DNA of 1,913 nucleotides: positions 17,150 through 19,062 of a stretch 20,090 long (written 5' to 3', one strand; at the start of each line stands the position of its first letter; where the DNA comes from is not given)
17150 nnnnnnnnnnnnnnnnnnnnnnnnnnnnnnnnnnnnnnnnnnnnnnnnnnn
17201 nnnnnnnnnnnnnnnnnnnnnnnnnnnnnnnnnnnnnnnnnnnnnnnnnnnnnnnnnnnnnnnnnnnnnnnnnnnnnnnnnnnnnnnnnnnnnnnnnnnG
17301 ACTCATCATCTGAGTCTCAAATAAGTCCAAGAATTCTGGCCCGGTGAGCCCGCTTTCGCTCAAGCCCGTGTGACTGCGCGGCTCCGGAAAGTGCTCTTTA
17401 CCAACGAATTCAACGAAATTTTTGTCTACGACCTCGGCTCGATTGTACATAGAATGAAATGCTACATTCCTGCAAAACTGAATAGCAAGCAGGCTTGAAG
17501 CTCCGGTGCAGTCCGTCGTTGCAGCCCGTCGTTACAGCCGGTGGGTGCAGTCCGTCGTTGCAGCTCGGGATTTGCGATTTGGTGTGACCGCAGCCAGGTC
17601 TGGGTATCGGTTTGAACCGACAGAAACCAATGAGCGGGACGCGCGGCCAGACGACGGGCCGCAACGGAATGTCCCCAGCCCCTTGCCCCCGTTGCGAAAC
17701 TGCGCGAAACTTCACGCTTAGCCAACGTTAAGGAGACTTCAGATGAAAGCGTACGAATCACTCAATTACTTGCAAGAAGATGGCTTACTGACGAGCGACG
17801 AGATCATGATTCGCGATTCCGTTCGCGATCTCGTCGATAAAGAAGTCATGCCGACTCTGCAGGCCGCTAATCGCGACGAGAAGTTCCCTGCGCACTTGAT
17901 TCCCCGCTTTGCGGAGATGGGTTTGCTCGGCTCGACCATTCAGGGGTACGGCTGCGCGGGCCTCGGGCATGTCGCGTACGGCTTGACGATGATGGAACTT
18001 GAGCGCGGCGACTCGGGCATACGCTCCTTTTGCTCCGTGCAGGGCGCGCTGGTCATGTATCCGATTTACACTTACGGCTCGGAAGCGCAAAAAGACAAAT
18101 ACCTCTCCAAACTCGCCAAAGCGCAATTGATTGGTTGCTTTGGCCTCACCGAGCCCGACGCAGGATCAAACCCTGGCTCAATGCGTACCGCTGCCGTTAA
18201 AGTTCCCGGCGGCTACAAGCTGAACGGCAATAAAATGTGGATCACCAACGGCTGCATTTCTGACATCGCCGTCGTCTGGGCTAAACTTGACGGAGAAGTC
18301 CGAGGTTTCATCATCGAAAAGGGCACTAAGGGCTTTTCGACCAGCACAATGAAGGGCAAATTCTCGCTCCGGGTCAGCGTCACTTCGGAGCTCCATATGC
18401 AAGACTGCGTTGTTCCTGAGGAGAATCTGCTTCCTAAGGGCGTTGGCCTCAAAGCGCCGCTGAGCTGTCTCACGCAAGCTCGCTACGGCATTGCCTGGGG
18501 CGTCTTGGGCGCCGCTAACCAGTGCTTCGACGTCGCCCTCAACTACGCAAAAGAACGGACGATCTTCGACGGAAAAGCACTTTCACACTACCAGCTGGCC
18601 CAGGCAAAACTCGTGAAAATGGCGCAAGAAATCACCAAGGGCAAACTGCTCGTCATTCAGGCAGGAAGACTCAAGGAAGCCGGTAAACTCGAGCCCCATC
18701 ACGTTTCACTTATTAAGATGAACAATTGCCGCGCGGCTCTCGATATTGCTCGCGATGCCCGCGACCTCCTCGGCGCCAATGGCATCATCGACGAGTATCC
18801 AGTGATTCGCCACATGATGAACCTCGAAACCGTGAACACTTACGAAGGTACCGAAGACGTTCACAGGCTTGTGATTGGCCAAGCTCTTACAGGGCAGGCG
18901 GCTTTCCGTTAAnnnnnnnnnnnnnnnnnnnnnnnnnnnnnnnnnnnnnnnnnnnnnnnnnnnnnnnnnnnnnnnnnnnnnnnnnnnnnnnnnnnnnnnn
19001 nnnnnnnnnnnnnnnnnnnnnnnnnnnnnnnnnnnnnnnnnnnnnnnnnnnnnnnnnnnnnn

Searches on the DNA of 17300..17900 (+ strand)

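Call 5: search_rna_families(source=window, start=17300, end=17900, threshold=evalue, max_evalue=10)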
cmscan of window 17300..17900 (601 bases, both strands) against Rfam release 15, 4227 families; matches with E-value up to 10: 1.
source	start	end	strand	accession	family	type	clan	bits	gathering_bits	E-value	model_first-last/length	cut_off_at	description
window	17300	17311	-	RF01138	sR23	Gene; snRNA; snoRNA; CD-box;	-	12.3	45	1.7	1-12/54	3'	Small nucleolar RNA sR23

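Call 46: search_dna_similar(query=window:17451-17742:+, collection=plasmids, mode=distant, max_evalue=0.01, max_rows=10)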
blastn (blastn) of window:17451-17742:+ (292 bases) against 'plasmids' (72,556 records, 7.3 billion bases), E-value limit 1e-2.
No match.

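Call 47: search_dna_similar(query=window:17451-17742:+, collection=phages, mode=distant, max_evalue=0.01, max_rows=10)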
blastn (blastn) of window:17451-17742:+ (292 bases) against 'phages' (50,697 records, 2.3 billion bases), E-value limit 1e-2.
No match.

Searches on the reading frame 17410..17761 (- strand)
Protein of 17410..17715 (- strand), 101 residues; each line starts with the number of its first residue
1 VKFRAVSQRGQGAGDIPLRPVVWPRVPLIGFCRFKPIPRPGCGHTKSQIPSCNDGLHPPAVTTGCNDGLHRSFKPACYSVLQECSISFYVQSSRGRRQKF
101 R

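Call 9: search_protein_families(library=pfam, proteins=[window:17410-17715:-, window:17462-17761:-])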
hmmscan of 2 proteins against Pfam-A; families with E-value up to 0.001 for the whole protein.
window:17410-17715:- (101 aa): 0 families

window:17462-17761:- (99 aa): 0 families

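Call 54: search_protein_representatives(protein=window:17462-17761:-)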
Query: 99 residues. Proteins with E-value up to 0.001 (for the whole library): 1; up to 1e-10: 0; up to 1e-30: 0. The best 1 are listed.
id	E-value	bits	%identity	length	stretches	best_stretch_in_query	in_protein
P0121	1.4e-05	41.2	34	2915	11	34-91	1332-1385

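Call 74: search_protein_families(library=pfam, proteins=[window:17410-17715:-, window:17462-17761:-], max_evalue=1)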
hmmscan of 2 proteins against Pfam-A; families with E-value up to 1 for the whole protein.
window:17410-17715:- (101 aa): 0 families

window:17462-17761:- (99 aa): 0 families

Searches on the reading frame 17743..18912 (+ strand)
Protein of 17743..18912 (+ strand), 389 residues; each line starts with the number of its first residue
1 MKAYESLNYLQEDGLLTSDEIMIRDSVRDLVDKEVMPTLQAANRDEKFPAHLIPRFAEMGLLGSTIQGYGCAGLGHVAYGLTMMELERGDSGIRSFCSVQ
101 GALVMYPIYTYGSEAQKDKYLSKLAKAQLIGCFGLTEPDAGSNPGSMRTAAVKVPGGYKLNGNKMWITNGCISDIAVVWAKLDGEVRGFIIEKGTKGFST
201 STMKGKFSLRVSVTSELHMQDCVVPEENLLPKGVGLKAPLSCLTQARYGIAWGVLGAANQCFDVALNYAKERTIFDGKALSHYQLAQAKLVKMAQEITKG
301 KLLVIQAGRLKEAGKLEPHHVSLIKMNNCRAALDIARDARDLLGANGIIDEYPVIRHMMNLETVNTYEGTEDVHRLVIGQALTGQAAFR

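Call 8: search_protein_families(library=ncbifam, proteins=[window:17743-18912:+])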
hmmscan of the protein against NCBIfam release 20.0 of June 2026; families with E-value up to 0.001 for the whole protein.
window:17743-18912:+ (389 aa): 19 families
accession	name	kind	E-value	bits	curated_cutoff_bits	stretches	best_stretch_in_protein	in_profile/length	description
NF042972.1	AcrlCoAredClosAcrC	equivalog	5.3e-69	232.7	640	1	16-382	5-376/378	acryloyl-CoA reductase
NF045552.1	GlutCoADH_Des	equivalog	8.1e-64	216.2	470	1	17-380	6-377/387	glutaryl-CoA dehydrogenase Acd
NF052270.1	Staph_DH_FadE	equivalog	2e-63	214.5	600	1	15-388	20-399/400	acyl-CoA dehydrogenase FadE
NF058590.1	AcCoDHFadEBacil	equivalog_domain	6.5e-56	190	600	1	16-383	21-411/586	acyl-CoA dehydrogenase FadE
NF053553.1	prodigi_MBC_PigA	equivalog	4.8e-49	167.5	500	1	16-382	5-379/381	prodigiosin MBC biosynthesis dehydrogenase PigA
NF043006.1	CyhCrbnylCoADH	equivalog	3.8e-43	147.9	650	1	22-383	10-376/380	cyclohexane-1-carbonyl-CoA dehydrogenase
NF042439.1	SulpropCoADesulf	equivalog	3.5e-41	141.2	600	1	25-384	2-372/379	3-sulfinopropanoyl-CoA desulfinase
NF045652.1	ProlPCPDhRedW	equivalog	2.3e-40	138.6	650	1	24-379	8-370/376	L-prolyl-[peptidyl-carrier protein] dehydrogenase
NF008997.0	PRK12341.1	equivalog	7.2e-32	110.9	537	1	17-381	6-375/382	acyl-CoA dehydrogenase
NF002885.1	PRK03354.1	equivalog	1.5e-31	109.8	540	1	16-381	5-372/378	crotonobetainyl-CoA dehydrogenase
TIGR03207.1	cyc_hxne_CoA_dh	equivalog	1e-20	73.9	575.35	1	18-379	3-368/372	cyclohexanecarboxyl-CoA dehydrogenase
NF007000.1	PRK09463.1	subfamily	2.7e-13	49.1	600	1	5-175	33-211/726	acyl-CoA dehydrogenase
TIGR03204.1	pimC_large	equivalog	1.4e-12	47.2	623.85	1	102-232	94-228/395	pimeloyl-CoA dehydrogenase large subunit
NF049984.1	Rv1679_FadE16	equivalog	5.2e-11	42.4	600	1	42-388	19-371/371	Rv1679 family acyl-CoA dehydrogenase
NF009586.0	PRK13026.1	subfamily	2.2e-10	39.5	608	1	109-168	172-239/777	acyl-CoA dehydrogenase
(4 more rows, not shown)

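Call 9: search_protein_families(library=pfam, proteins=[window:17743-18912:+])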
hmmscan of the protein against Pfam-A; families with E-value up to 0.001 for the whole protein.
window:17743-18912:+ (389 aa): 4 families
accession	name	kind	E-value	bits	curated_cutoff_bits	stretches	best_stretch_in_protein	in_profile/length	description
PF00441.29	Acyl-CoA_dh_1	-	1.9e-32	112.9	22.4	1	235-382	3-149/150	Acyl-CoA dehydrogenase, C-terminal domain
PF02771.21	Acyl-CoA_dh_N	-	1.9e-31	109.2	22.9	1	17-126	1-111/113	Acyl-CoA dehydrogenase, N-terminal domain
PF02770.24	Acyl-CoA_dh_M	-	1.7e-20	73.4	33.3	1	132-222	1-97/97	Acyl-CoA dehydrogenase, middle domain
PF08028.16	Acyl-CoA_dh_2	-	2.4e-09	38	22.7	1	249-370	2-132/134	Acyl-CoA dehydrogenase, C-terminal domain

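Call 10: find_encoding_contigs(protein=window:17743-18912:+, flank=4000, max_places=10)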
Protein window:17743-18912:+ (389 aa): 5 contigs read that carry it; 4 places shown.
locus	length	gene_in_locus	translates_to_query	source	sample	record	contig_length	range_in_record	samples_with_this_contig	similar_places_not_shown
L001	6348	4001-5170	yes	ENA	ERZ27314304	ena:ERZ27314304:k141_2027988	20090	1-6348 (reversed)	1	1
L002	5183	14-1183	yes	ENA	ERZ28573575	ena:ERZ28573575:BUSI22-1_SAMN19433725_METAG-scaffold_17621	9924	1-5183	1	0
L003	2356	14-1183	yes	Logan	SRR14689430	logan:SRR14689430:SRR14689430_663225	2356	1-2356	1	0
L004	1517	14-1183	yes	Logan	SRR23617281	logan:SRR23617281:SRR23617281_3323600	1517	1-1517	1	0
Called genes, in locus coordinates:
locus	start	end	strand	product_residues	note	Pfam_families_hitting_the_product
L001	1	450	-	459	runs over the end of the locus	PF00072:Response_reg, PF13487:HD_5, PF01966:HD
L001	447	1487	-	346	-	-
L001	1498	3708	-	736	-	PF00676:E1_dh, PF02779:Transket_pyr, PF02780:Transketolase_C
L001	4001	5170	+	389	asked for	PF02771:Acyl-CoA_dh_N, PF02770:Acyl-CoA_dh_M, PF00441:Acyl-CoA_dh_1, PF08028:Acyl-CoA_dh_2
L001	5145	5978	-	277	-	PF12146:Hydrolase_4, PF00561:Abhydrolase_1, PF12697:Abhydrolase_6 (faint)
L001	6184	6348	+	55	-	?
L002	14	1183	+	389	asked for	PF02771:Acyl-CoA_dh_N, PF02770:Acyl-CoA_dh_M, PF00441:Acyl-CoA_dh_1, PF08028:Acyl-CoA_dh_2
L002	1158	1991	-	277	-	PF12146:Hydrolase_4, PF00561:Abhydrolase_1, PF12697:Abhydrolase_6 (faint)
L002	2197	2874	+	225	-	PF01895:PhoU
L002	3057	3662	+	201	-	-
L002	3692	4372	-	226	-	-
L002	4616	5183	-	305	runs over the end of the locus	-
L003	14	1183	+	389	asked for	PF02771:Acyl-CoA_dh_N, PF02770:Acyl-CoA_dh_M, PF00441:Acyl-CoA_dh_1, PF08028:Acyl-CoA_dh_2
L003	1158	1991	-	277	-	PF12146:Hydrolase_4, PF00561:Abhydrolase_1, PF12697:Abhydrolase_6 (faint)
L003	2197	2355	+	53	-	?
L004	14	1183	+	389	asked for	PF02771:Acyl-CoA_dh_N, PF02770:Acyl-CoA_dh_M, PF00441:Acyl-CoA_dh_1, PF08028:Acyl-CoA_dh_2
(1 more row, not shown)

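Call 37: find_homologous_proteins(query=window:17743-18912:+, max_evalue=1e-100)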
Query window:17743-18912:+ (389 aa): 7977 proteins with E <= 1e-100 among 8000 candidates; the best 120 are listed.
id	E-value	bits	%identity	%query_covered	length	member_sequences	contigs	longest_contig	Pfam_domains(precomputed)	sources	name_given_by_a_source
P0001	1.7e-259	878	100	100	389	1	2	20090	PF02770.25,PF00441.30,PF08028.17,PF02771.22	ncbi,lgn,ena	-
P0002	2.8e-241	818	92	100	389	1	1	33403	PF02770.25,PF00441.30,PF08028.17,PF02771.22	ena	-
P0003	2.5e-235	798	88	100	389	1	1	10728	PF02770.25,PF00441.30,PF08028.17,PF02771.22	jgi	jgi:glutaryl-CoA dehydrogenase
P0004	2.9e-234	795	90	100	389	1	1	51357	PF02770.25,PF00441.30,PF08028.17,PF02771.22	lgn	-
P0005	3.4e-233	791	89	100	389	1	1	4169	PF02770.25,PF00441.30,PF08028.17,PF02771.22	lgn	-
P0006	3.7e-233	791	89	100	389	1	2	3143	PF02770.25,PF00441.30,PF08028.17,PF02771.22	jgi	jgi:glutaryl-CoA dehydrogenase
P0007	4.5e-233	791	89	99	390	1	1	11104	PF02770.25,PF00441.30,PF08028.17,PF02771.22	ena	-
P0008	1.4e-231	786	88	100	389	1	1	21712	PF02770.25,PF00441.30,PF08028.17,PF02771.22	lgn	-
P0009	7.0e-231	784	87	100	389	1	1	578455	PF02770.25,PF00441.30,PF08028.17,PF02771.22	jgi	jgi:glutaryl-CoA dehydrogenase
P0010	1.6e-230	783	87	100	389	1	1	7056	PF02770.25,PF00441.30,PF08028.17,PF02771.22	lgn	-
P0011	1.5e-229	779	87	100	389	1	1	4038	PF02770.25,PF00441.30,PF08028.17,PF02771.22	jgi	jgi:glutaryl-CoA dehydrogenase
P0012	1.8e-229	779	87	100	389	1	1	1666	PF02770.25,PF00441.30,PF08028.17,PF02771.22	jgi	jgi:glutaryl-CoA dehydrogenase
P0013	2.9e-229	778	87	100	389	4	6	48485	PF02770.25,PF00441.30,PF08028.17,PF02771.22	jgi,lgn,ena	-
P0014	5.3e-229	778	87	100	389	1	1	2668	PF02770.25,PF00441.30,PF08028.17,PF02771.22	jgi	jgi:glutaryl-CoA dehydrogenase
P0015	7.8e-229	777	87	100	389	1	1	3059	PF02770.25,PF00441.30,PF08028.17,PF02771.22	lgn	-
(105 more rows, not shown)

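Call 38: find_encoding_contigs(protein=P0002, flank=3000, max_places=3)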
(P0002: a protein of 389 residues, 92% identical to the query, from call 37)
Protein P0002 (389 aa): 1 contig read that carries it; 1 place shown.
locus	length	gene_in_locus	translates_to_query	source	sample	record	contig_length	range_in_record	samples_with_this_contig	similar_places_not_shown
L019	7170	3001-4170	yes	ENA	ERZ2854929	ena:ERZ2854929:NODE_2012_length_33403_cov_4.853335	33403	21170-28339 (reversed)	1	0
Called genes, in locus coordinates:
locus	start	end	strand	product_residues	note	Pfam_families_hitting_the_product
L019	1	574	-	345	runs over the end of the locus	-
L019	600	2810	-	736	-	PF00676:E1_dh, PF02779:Transket_pyr, PF02780:Transketolase_C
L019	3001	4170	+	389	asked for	PF02771:Acyl-CoA_dh_N, PF02770:Acyl-CoA_dh_M, PF00441:Acyl-CoA_dh_1, PF08028:Acyl-CoA_dh_2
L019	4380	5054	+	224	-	PF01895:PhoU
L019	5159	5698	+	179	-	-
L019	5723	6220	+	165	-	-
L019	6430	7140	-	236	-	-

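Call 39: find_encoding_contigs(protein=P0004, flank=3000, max_places=3)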
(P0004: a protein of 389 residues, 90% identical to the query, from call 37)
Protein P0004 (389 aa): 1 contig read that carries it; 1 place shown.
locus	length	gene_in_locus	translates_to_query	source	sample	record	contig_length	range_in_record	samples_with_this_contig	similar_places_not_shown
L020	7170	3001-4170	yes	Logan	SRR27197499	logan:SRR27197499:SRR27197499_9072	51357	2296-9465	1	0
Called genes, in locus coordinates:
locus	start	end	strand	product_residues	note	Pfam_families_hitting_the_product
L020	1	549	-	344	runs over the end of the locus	-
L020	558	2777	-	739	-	PF00676:E1_dh, PF02779:Transket_pyr, PF02780:Transketolase_C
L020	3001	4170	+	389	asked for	PF02771:Acyl-CoA_dh_N, PF02770:Acyl-CoA_dh_M, PF00441:Acyl-CoA_dh_1, PF08028:Acyl-CoA_dh_2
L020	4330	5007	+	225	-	PF01895:PhoU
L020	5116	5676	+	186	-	-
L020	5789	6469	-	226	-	-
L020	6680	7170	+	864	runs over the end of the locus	PF00270:DEAD, PF00271:Helicase_C, PF08482:HrpB_C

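Call 40: find_encoding_contigs(protein=P0007, flank=3000, max_places=3)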
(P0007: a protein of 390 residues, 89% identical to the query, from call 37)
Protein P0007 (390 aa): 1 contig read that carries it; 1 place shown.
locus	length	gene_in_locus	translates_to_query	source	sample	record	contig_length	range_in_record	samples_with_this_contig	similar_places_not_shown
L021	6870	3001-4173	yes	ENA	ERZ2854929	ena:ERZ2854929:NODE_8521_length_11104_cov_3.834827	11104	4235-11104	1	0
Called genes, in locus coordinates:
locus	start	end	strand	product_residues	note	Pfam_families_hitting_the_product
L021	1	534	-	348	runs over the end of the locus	-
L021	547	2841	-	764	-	PF00676:E1_dh, PF02779:Transket_pyr, PF02780:Transketolase_C (weak)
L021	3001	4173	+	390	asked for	PF02771:Acyl-CoA_dh_N, PF02770:Acyl-CoA_dh_M, PF00441:Acyl-CoA_dh_1, PF08028:Acyl-CoA_dh_2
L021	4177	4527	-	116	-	-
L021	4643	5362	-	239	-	PF02915:Rubrerythrin (weak)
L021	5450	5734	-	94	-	-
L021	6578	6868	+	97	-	?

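Call 41: find_encoding_contigs(protein=P0003, flank=3000, max_places=3)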
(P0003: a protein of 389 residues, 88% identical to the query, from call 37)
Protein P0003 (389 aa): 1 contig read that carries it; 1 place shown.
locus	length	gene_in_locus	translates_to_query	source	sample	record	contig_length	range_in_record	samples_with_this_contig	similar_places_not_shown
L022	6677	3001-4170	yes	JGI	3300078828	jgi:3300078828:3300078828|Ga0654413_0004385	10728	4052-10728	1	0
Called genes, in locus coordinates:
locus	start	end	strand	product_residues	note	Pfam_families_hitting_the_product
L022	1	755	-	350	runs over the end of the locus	-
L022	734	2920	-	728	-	PF00676:E1_dh, PF02779:Transket_pyr, PF02780:Transketolase_C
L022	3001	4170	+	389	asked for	PF02771:Acyl-CoA_dh_N, PF02770:Acyl-CoA_dh_M, PF00441:Acyl-CoA_dh_1, PF08028:Acyl-CoA_dh_2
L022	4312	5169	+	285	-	PF04231:Endonuclease_1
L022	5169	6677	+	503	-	?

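Call 49: find_encoding_contigs(protein=P0005, flank=3000, max_places=3)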
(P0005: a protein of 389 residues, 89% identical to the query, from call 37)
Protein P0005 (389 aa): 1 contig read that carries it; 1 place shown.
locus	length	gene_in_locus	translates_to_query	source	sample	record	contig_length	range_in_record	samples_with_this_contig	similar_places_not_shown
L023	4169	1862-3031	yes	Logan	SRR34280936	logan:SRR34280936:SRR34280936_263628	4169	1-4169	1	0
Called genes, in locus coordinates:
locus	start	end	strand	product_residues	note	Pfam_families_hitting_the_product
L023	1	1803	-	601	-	?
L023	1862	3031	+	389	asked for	PF02771:Acyl-CoA_dh_N, PF02770:Acyl-CoA_dh_M, PF00441:Acyl-CoA_dh_1, PF08028:Acyl-CoA_dh_2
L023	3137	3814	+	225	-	PF01895:PhoU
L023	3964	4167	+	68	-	?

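Call 50: find_encoding_contigs(protein=P0008, flank=3000, max_places=3)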
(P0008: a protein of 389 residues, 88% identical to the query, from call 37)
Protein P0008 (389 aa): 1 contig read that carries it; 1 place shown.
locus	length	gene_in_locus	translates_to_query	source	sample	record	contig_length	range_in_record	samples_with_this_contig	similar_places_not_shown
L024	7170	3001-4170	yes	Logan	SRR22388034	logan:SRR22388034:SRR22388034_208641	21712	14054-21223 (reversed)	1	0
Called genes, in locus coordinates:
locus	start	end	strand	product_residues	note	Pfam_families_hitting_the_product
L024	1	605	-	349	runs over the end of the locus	-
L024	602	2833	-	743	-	PF00676:E1_dh, PF02779:Transket_pyr, PF02780:Transketolase_C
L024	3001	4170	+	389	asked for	PF02771:Acyl-CoA_dh_N, PF02770:Acyl-CoA_dh_M, PF00441:Acyl-CoA_dh_1, PF08028:Acyl-CoA_dh_2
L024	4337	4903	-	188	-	-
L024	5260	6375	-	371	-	PF07642:BBP2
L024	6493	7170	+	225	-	PF01895:PhoU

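Call 56: search_solved_structures(query=window:17743-18912:+, max_evalue=1e-40)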
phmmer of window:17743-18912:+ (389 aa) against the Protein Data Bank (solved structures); distinct sequences matched with E-value up to 1e-40: 46.
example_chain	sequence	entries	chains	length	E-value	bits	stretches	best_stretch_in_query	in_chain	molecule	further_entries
1sir_A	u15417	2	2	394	9.7e-128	429.4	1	15-388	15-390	Glutaryl-CoA dehydrogenase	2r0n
1siq_A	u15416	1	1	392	9.9e-128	429.4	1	15-388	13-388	Glutaryl-CoA dehydrogenase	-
2r0m_A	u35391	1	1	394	2.5e-127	428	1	15-388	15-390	Glutaryl-CoA dehydrogenase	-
2eba_A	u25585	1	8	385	6.9e-121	406.9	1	10-388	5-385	Putative glutaryl-CoA dehydrogenase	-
3sf6_A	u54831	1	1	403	1.5e-120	405.8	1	14-389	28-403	Glutaryl-CoA dehydrogenase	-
3d6b_A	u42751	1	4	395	3.3e-120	404.6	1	13-388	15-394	Glutaryl-CoA dehydrogenase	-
3eom_A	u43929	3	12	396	3.4e-120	404.6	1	13-388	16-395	Glutaryl-CoA dehydrogenase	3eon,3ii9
3gnc_A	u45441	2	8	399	3.4e-120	404.6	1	13-388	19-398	Glutaryl-CoA dehydrogenase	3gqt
3swo_A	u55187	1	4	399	7.5e-118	396.9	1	3-389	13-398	Glutaryl-CoA dehydrogenase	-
4w9u_A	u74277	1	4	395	1.8e-117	395.6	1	12-388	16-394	Acyl-CoA dehydrogenase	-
2ix6_A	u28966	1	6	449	4.3e-72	246.3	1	9-389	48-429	ACYL-COENZYME A OXIDASE 4, PEROXISOMAL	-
2ix5_A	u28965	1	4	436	4.5e-72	246.2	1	9-389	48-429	ACYL-COENZYME A OXIDASE 4, PEROXISOMAL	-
2dvl_A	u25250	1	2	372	4.7e-64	219.9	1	16-381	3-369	Acyl-CoA dehydrogenase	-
4l1f_A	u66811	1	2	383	1.2e-62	215.2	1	15-382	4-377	Acyl-CoA dehydrogenase domain protein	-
4n5f_A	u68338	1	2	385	1.7e-61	211.4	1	12-381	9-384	Putative acyl-CoA dehydrogenase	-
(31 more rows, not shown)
